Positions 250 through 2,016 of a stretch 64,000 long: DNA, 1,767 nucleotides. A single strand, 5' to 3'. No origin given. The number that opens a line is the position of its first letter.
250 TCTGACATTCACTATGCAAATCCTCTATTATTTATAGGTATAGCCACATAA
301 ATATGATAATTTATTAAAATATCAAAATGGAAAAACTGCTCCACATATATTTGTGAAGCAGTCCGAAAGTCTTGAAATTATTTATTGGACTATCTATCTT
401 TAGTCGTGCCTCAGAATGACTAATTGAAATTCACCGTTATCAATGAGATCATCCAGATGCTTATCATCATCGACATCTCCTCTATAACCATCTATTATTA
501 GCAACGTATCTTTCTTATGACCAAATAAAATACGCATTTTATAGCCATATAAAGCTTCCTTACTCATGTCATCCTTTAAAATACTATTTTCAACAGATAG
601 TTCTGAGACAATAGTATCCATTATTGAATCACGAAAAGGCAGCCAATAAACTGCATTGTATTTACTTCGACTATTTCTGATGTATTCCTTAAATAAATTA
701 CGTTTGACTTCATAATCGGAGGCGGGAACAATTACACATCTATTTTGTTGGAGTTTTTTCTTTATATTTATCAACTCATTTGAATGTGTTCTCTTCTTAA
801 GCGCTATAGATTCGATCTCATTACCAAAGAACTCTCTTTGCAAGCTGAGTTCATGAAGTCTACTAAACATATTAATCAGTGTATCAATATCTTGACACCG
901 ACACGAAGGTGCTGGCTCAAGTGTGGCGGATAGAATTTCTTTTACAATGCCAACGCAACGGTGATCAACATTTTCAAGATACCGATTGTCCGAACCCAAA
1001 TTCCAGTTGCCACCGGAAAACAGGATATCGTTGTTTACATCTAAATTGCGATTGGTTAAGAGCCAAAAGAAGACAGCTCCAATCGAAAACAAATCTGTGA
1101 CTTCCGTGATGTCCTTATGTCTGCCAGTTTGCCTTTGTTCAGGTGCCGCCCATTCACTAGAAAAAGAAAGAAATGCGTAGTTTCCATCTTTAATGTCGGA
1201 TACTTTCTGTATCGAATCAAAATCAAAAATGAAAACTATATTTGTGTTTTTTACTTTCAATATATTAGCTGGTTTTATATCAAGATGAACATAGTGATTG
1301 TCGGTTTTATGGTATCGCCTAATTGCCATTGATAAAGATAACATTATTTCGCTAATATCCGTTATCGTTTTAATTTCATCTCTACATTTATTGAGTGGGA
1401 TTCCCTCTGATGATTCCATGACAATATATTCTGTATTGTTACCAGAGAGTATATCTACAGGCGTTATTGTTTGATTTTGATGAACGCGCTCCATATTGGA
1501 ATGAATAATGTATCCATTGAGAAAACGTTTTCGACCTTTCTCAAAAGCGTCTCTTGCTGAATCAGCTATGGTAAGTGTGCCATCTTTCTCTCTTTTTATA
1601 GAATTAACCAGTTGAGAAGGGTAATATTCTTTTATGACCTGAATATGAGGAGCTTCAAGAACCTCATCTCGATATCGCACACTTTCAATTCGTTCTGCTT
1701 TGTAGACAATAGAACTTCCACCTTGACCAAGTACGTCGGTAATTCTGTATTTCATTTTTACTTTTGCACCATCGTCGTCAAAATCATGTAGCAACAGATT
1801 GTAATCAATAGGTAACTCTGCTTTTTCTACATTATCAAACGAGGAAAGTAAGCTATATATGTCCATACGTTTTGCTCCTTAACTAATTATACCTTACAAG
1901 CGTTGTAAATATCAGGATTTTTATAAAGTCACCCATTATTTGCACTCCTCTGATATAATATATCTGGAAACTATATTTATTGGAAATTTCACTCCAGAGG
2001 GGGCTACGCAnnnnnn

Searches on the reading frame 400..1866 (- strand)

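Call 50: search_protein_families(library=pfam, proteins=[window:400-1866:-], max_evalue=0.00001)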
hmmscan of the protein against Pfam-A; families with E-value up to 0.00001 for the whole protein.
window:400-1866:- (488 aa): 2 families
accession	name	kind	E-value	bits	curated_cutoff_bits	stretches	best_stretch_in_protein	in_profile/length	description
PF00069.31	Pkinase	-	8.3e-16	58.6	31.7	1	121-274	51-195/263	Protein kinase domain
PF07714.23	PK_Tyr_Ser-Thr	-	2.8e-06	27.3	23.1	1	123-271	53-199/258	Protein tyrosine and serine/threonine kinase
